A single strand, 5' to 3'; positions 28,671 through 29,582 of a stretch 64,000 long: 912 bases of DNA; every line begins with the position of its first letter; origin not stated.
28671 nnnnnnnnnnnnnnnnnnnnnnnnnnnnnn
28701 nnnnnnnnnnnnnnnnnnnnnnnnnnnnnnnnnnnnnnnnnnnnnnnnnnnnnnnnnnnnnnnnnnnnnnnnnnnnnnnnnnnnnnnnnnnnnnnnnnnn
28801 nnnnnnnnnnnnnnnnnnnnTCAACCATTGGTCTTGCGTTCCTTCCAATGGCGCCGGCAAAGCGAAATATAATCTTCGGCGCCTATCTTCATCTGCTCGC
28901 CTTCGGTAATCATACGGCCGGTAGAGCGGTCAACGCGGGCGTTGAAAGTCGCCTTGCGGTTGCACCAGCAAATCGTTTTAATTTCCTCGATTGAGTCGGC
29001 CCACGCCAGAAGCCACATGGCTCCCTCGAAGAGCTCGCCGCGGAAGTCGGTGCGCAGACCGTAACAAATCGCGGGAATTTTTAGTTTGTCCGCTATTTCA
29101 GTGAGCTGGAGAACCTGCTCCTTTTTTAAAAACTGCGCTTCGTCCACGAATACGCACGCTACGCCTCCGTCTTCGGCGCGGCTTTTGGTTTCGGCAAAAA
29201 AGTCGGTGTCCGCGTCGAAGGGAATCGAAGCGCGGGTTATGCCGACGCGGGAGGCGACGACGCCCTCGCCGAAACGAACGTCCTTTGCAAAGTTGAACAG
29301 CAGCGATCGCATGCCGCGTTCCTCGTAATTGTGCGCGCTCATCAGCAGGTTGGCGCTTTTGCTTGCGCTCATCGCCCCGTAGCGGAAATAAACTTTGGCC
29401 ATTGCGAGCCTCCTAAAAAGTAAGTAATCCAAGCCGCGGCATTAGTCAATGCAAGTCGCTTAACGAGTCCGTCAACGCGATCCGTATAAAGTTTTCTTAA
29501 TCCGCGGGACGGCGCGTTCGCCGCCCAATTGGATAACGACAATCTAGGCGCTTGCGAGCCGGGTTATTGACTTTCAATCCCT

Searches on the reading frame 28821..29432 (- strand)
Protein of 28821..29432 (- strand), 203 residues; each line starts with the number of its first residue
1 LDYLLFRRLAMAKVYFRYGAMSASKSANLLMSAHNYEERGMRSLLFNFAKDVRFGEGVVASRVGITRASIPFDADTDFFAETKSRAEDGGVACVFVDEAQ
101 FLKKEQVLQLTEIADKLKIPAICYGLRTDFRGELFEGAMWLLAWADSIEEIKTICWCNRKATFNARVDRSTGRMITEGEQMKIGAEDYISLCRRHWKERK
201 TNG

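Call 79: search_protein_families(library=pfam, proteins=[window:28821-29432:-], max_evalue=0.001)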
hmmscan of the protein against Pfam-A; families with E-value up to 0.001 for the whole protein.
window:28821-29432:- (203 aa): 1 family
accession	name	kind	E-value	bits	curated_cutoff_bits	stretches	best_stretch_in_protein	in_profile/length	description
PF00265.24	TK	-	2.3e-45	155.1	20.6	1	13-196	2-176/176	Thymidine kinase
